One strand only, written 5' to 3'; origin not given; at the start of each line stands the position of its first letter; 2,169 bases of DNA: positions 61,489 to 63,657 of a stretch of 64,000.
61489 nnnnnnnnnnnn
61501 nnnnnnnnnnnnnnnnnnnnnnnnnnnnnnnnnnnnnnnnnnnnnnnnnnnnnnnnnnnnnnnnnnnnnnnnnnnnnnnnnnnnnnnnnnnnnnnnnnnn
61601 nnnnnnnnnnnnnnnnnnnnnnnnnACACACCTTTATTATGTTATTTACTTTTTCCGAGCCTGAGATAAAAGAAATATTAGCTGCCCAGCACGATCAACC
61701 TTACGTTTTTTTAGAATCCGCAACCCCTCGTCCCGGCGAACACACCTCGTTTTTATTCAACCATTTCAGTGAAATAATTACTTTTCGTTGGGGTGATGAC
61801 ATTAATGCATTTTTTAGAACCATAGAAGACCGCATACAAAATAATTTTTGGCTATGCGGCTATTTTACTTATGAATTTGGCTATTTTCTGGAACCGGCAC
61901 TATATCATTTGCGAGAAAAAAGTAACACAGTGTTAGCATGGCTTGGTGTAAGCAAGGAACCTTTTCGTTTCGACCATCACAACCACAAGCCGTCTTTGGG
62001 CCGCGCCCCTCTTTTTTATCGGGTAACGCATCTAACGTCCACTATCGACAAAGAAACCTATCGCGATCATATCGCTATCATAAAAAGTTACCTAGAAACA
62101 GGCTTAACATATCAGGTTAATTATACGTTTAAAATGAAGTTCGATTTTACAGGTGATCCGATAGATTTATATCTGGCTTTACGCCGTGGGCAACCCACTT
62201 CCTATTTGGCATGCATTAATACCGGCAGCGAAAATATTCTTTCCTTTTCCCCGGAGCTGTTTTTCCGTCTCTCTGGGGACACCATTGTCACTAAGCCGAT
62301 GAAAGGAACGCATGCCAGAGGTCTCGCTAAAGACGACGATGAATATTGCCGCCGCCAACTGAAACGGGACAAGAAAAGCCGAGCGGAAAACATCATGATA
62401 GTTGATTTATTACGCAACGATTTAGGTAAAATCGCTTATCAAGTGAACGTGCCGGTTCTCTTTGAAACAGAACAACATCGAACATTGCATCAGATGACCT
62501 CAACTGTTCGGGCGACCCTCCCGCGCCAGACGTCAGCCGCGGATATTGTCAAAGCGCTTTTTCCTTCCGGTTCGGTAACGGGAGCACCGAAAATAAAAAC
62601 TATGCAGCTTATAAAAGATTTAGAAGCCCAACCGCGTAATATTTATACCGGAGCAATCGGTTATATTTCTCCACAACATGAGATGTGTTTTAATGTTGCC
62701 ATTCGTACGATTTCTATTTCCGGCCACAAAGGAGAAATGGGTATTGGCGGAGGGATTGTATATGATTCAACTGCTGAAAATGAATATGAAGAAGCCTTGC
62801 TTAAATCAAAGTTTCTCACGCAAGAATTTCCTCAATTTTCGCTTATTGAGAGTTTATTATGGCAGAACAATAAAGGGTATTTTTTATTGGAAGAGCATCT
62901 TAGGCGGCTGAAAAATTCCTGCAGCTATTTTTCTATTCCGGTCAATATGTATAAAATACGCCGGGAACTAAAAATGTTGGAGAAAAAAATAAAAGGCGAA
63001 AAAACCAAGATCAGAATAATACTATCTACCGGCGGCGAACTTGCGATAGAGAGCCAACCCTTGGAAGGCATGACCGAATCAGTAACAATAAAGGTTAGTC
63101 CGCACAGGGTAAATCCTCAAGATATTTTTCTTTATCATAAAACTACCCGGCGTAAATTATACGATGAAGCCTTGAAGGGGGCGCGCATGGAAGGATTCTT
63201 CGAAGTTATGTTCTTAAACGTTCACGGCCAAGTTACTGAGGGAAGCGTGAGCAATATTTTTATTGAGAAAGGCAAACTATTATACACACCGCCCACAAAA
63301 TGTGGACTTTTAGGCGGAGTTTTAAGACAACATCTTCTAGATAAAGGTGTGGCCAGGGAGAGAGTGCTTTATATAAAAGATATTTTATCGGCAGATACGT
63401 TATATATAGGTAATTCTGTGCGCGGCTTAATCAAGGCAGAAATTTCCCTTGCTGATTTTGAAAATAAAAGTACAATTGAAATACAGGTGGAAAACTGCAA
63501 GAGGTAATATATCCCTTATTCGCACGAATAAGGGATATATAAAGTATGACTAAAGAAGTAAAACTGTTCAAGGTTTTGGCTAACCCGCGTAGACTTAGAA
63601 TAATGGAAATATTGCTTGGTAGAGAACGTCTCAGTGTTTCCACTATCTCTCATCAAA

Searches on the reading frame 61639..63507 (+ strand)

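Call 85: search_protein_families(library=pfam, proteins=[window:61639-63507:+], max_evalue=0.000001)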
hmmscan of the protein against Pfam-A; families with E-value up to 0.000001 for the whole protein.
window:61639-63507:+ (622 aa): 2 families
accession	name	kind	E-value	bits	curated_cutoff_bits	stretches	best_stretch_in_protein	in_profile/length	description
PF00425.24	Chorismate_bind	-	3.7e-82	276.2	27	1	137-389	1-257/257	chorismate binding enzyme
PF01063.24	Aminotran_4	-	1.9e-42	146.1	28.5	1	402-598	2-218/223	Amino-transferase class IV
